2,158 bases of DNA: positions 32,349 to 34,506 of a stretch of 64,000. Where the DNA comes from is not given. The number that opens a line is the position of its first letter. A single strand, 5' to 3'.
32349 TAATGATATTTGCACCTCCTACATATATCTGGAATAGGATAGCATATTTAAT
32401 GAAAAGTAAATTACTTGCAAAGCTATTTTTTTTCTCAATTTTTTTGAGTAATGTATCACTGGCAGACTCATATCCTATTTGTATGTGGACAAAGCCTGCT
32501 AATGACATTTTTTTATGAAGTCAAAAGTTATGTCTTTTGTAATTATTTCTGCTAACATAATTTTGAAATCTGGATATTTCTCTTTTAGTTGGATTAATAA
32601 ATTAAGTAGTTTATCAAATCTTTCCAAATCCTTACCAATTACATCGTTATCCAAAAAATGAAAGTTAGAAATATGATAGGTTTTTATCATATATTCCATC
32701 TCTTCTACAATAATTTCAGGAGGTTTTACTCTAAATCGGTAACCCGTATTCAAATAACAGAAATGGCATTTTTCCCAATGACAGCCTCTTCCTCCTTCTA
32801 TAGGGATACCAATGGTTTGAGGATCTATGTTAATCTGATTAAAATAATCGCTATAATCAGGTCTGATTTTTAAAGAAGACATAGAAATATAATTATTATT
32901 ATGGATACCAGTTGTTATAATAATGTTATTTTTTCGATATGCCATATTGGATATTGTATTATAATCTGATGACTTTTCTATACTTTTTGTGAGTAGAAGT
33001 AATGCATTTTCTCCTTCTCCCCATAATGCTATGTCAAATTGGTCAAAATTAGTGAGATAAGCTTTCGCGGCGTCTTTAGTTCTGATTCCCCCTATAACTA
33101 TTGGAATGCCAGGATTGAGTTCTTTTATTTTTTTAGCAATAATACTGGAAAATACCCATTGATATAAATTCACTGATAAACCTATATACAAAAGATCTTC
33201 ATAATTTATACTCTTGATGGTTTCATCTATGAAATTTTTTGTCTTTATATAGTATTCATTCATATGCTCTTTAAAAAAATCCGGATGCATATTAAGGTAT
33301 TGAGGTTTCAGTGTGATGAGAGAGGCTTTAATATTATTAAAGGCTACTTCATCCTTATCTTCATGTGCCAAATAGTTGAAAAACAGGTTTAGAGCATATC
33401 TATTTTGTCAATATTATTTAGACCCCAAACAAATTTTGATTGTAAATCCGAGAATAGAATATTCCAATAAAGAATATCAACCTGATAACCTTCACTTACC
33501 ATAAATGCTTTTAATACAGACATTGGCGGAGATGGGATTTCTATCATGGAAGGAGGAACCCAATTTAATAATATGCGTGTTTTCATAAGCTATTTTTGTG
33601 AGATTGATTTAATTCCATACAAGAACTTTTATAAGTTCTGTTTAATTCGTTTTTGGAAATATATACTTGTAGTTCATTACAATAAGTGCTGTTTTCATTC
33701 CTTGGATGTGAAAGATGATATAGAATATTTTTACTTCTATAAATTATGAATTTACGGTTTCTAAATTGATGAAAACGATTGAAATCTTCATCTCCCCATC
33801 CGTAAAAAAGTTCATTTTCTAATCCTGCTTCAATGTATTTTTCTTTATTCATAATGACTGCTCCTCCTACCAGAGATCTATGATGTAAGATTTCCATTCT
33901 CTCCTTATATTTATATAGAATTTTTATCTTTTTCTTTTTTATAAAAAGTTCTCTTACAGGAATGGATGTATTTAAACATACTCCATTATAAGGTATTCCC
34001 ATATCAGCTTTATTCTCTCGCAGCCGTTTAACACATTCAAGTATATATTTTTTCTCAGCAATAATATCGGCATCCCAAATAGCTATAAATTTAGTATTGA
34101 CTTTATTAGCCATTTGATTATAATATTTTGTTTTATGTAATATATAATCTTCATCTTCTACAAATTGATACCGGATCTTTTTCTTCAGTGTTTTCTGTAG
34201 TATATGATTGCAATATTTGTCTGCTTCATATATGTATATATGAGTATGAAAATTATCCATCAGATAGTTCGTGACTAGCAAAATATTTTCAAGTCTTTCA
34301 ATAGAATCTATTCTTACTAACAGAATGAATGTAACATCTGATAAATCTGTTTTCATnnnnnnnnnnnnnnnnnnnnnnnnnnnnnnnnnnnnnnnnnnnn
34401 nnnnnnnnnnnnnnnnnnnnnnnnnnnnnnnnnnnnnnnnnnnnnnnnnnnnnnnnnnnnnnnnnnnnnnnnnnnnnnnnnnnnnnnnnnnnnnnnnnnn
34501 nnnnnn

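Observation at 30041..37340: AT-rich 7.3-kb island encoding an unclassified RiPP-like pathway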

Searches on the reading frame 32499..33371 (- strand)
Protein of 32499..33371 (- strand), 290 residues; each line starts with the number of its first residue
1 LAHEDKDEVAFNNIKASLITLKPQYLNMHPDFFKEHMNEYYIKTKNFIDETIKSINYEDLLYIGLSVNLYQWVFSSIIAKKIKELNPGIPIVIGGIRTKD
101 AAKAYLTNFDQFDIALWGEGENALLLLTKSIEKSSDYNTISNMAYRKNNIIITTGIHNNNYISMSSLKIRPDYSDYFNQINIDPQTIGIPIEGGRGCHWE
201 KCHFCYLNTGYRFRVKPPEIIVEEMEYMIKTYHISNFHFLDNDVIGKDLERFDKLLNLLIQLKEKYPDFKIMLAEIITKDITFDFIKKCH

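Call 3: search_protein_families(library=pfam, proteins=[window:32499-33371:-], max_evalue=0.1)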
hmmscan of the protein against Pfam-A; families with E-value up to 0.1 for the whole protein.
window:32499-33371:- (290 aa): 3 families
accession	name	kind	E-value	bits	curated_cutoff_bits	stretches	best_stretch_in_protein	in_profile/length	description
PF02310.24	B12-binding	-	7.7e-06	26.2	32.1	1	49-124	41-117/121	B12 binding domain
PF04055.27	Radical_SAM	-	0.00022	21.9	29.5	1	194-246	4-58/166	Radical SAM superfamily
PF14687.11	DUF4460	-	0.059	13.8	25.5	0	18-39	11-32/110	Domain of unknown function (DUF4460)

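Call 4: search_protein_families(library=ncbifam, proteins=[window:32499-33371:-], max_evalue=0.1)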
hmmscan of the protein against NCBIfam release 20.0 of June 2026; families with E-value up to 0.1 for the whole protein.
window:32499-33371:- (290 aa): 15 families
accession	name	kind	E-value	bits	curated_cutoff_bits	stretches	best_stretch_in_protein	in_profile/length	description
TIGR03975.1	rSAM_ocin_1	subfamily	5.7e-35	120.9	281.85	1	28-266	97-340/606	RiPP maturation radical SAM C-methyltransferase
NF050148.1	rSAM_ApyD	equivalog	1e-14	53.9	750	1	71-244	86-255/645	RiPP biosynthesis radical SAM protein ApyD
TIGR02026.1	BchE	equivalog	1.4e-12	47.3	481.35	1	79-243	83-249/497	magnesium-protoporphyrin IX monomethyl ester anaerobic oxidative cyclase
TIGR04385.1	B12_rSAM_cofa1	equivalog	2.6e-12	46.7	450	1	78-256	89-263/438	B12 lower ligand biosynthesis radical SAM protein BzaD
TIGR04479.1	bcpD_PhpK_rSAM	subfamily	6e-10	38.1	600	1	47-261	98-313/504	PhpK family radical SAM P-methyltransferase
TIGR04013.1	B12_SAM_MJ_1487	hypoth_equivalog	1.2e-09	37.5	251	1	78-231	59-195/382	TIGR04013 family B12-binding domain/radical SAM domain-containing protein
NF033712.0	B12_rSAM_KedN5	subfamily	1.6e-09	36.5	700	1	66-266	69-271/624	KedN5 family methylcobalamin-dependent radical SAM C-methyltransferase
TIGR04190.1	B12_SAM_Ta0216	equivalog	4.2e-09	35.5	500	1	78-247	99-285/554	TIGR04190 family B12-binding domain/radical SAM domain protein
TIGR04072.2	rSAM_ladder_B12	equivalog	2e-08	33.3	360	1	78-258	89-250/443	lipid biosynthesis B12-binding/radical SAM protein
TIGR03471.1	HpnJ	equivalog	5e-08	32.3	577.6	1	59-262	70-273/472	hopanoid biosynthesis associated radical SAM protein HpnJ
TIGR04014.1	B12_SAM_MJ_0865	equivalog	4.2e-07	29.1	360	1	86-227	66-200/434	methyl-coenzyme M reductase glutamine C-methyltransferase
TIGR04295.1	B12_rSAM_oligo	hypoth_equivalog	7.9e-07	28.1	400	1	100-242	113-253/422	TIGR04295 family B12-binding domain-containing radical SAM protein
NF038361.1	rSAM_Sden_1168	equivalog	0.0061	15.1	575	1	79-266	161-359/560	Sden_1168 family B12-binding radical SAM P-methyltransferase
TIGR00089.1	TIGR00089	subfamily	0.034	12.9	251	1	173-288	126-241/429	MiaB/RimO family radical SAM methylthiotransferase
NF005311.0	PRK06843.1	equivalog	0.036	13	779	0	251-287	177-213/404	inosine 5-monophosphate dehydrogenase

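Call 17: find_homologous_proteins(query=window:32499-33371:-)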
Query window:32499-33371:- (290 aa): 6 proteins with E <= 0.001 among 817 candidates.
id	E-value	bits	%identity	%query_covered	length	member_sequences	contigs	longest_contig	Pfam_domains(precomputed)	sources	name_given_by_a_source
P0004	4.3e-148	510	97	79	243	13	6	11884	PF02310.25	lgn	-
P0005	7.3e-76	273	46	99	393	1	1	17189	PF04055.28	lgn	-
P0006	5.7e-75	270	47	97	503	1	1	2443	PF04055.28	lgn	-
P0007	1.3e-66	243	47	87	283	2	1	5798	PF04055.28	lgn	-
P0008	1.3e-63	233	47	83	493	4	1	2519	PF04055.28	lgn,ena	-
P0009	3.6e-36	143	50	50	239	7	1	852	-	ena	-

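Call 18: find_encoding_contigs(protein=P0005, flank=10000)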
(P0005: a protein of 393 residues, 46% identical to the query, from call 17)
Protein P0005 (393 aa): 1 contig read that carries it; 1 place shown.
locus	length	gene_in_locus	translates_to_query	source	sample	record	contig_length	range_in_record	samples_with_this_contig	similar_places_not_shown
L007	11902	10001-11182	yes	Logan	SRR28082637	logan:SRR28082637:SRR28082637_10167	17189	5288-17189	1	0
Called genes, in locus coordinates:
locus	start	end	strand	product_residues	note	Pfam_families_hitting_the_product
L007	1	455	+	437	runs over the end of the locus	PF14253:AbiH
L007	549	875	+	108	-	-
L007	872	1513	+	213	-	PF08843:AbiEii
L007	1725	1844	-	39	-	-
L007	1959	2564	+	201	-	PF09357:RteC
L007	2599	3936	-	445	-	PF03432:Relaxase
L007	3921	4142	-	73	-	PF19514:MobC_2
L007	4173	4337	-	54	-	PF19514:MobC_2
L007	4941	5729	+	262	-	PF01656:CbiA, PF09140:MipZ, PF10609:ParA (weak), PF13614:AAA_31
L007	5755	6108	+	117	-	PF11888:DUF3408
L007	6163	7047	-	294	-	PF12728:HTH_17 (faint), PF02661:Fic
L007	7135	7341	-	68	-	-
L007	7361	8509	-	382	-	PF05147:LANC_like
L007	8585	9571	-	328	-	PF00535:Glycos_transf_2, PF10111:Glyco_tranf_2_2 (weak), PF13641:Glyco_tranf_2_3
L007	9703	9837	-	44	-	-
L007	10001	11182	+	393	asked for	PF04055:Radical_SAM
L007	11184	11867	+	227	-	-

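Call 19: find_encoding_contigs(protein=P0004, flank=10000)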
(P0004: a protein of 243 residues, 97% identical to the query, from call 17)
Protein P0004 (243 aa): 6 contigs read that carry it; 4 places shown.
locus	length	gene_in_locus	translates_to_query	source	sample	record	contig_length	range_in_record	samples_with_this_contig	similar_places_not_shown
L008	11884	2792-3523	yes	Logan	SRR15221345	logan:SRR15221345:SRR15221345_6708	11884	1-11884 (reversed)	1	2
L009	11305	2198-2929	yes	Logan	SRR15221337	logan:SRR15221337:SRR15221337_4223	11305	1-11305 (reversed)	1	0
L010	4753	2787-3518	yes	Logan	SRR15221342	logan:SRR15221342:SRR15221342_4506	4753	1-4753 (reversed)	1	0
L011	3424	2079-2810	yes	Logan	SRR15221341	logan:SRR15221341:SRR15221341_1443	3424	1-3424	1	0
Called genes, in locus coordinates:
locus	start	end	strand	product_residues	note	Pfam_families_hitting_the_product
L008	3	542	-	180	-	?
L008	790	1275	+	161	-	-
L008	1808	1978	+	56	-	-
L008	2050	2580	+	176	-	PF02709:Glyco_transf_7C (faint)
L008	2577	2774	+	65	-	-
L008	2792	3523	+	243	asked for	PF02310:B12-binding (weak)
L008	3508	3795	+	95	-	-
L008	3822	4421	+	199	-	-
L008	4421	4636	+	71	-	-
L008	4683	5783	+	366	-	PF13650:Asp_protease_2, PF13975:gag-asp_proteas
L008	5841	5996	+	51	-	-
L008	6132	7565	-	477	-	PF00593:TonB_dep_Rec_b-barrel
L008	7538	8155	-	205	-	PF07715:Plug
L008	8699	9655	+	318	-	PF01261:AP_endonuc_2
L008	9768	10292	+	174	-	PF03729:DUF308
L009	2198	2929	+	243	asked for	PF02310:B12-binding (weak)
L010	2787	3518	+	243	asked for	PF02310:B12-binding (weak)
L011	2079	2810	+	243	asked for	PF02310:B12-binding (weak)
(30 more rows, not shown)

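Call 20: find_encoding_contigs(protein=P0007, flank=10000)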
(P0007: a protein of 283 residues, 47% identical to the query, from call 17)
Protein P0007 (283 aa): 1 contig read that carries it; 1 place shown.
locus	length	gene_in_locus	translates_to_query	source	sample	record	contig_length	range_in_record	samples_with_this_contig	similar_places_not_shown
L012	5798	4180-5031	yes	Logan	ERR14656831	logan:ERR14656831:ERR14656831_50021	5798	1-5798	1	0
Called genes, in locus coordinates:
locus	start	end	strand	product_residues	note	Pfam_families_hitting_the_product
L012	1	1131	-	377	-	?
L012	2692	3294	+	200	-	-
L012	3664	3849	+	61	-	-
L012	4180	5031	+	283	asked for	PF04055:Radical_SAM (weak)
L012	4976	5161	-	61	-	-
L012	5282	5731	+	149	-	-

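Call 24: find_encoding_contigs(protein=P0006, flank=10000)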
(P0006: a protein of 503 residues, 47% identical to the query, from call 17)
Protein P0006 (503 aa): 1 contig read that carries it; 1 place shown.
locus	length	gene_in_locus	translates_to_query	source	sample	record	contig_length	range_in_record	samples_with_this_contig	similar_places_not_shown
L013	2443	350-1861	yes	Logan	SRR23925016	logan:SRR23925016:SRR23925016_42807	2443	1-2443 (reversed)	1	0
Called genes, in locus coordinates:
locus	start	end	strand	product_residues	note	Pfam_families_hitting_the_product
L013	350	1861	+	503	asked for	PF04055:Radical_SAM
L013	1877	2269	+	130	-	-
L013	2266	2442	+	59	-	?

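Call 25: find_encoding_contigs(protein=P0008, flank=10000)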
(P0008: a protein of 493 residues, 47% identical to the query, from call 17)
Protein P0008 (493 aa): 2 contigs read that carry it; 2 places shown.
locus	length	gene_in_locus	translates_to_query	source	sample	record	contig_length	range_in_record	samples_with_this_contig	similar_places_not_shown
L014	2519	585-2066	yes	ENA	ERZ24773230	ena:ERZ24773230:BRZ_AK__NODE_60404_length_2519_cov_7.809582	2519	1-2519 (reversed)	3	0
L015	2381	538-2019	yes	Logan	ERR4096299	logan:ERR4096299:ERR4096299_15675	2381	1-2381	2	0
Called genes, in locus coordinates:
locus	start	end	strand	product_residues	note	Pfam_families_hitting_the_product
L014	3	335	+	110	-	?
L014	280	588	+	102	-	-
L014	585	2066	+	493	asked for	PF04055:Radical_SAM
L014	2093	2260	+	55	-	-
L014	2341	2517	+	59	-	?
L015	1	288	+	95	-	?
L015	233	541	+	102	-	-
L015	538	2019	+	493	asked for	PF04055:Radical_SAM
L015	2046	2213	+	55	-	-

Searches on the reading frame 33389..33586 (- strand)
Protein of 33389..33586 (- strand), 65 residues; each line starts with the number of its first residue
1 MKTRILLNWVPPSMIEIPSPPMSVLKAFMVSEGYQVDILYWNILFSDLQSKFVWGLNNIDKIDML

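Call 3: search_protein_families(library=pfam, proteins=[window:33389-33586:-], max_evalue=0.1)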
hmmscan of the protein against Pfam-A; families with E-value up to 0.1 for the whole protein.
window:33389-33586:- (65 aa): 0 families

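Call 4: search_protein_families(library=ncbifam, proteins=[window:33389-33586:-], max_evalue=0.1)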
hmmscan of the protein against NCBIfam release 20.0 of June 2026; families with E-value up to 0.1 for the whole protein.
window:33389-33586:- (65 aa): 1 family
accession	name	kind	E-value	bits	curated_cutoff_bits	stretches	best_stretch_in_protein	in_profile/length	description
TIGR03975.1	rSAM_ocin_1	subfamily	0.0013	17.3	281.85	1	5-47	1-43/606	RiPP maturation radical SAM C-methyltransferase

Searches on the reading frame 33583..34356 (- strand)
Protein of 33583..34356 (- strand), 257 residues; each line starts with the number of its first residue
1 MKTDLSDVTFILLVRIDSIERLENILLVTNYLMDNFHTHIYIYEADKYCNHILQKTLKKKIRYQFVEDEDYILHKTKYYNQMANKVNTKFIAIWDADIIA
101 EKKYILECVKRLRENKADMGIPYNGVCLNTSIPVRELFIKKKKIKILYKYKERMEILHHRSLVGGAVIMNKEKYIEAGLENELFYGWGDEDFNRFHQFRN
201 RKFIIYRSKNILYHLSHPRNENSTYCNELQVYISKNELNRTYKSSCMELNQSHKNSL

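Call 3: search_protein_families(library=pfam, proteins=[window:33583-34356:-], max_evalue=0.1)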
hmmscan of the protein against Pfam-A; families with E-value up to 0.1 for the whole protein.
window:33583-34356:- (257 aa): 3 families
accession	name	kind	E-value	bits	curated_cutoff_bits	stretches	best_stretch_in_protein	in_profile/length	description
PF02709.20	Glyco_transf_7C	-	2.4e-05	24.3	23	1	157-217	14-77/78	N-terminal domain of galactosyltransferase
PF00535.33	Glycos_transf_2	-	0.0011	19.4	23.3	1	79-164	70-154/168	Glycosyl transferase family 2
PF13506.12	Glyco_transf_21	-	0.026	14.5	21.7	1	68-119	9-62/174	Glycosyl transferase family 21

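Call 4: search_protein_families(library=ncbifam, proteins=[window:33583-34356:-], max_evalue=0.1)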
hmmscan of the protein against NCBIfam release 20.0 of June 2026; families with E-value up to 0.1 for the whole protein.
window:33583-34356:- (257 aa): 0 families

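Call 91: search_solved_structures(query=A5, max_evalue=1)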
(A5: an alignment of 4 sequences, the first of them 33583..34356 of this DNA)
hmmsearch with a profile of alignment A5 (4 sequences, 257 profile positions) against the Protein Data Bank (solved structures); distinct sequences matched with E-value up to 1: 26.
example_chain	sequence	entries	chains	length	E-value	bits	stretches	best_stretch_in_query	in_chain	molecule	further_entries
4irp_A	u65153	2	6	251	5.2e-06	29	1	156-211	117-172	Beta-1,4-galactosyltransferase 7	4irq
3lw6_A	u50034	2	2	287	2.9e-05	26.6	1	158-237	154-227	Beta-4-galactosyltransferase 7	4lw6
4lw3_A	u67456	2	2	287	0.00028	23.4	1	158-237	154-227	Beta-4-galactosyltransferase 7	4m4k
2z86_A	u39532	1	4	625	0.0058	19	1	162-227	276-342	Chondroitin synthase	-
2z87_A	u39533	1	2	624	0.0059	19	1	162-227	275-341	Chondroitin synthase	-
2ae7_A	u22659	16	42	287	0.0069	18.8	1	162-222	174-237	Beta-1,4-galactosyltransferase 1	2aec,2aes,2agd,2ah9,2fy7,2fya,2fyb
1tvy_A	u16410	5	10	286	0.01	18.3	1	162-222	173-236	Beta-1,4-galactosyltransferase 1 | beta-1,4-galactosyltransferase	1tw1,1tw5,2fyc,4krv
9rsl_A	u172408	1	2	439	0.067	15.6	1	120-197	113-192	Sugar ABC transporter, sugar-binding protein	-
9ry2_A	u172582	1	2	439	0.072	15.5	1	120-197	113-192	Sugar ABC transporter, sugar-binding protein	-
9rwc_A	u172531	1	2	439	0.074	15.4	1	120-197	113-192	Sugar ABC transporter, sugar-binding protein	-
9rsi_A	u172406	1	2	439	0.074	15.4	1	120-197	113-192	Sugar ABC transporter, sugar-binding protein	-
9s0l_A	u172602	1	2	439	0.074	15.4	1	120-197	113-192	Sugar ABC transporter, sugar-binding protein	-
9ru4_A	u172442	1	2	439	0.074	15.4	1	120-197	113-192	Sugar ABC transporter, sugar-binding protein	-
6fwu_A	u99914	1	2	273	0.12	14.7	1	162-211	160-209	Beta-1,4-galactosyltransferase 1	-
6fwt_A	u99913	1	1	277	0.13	14.7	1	163-211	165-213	Beta-1,4-galactosyltransferase 1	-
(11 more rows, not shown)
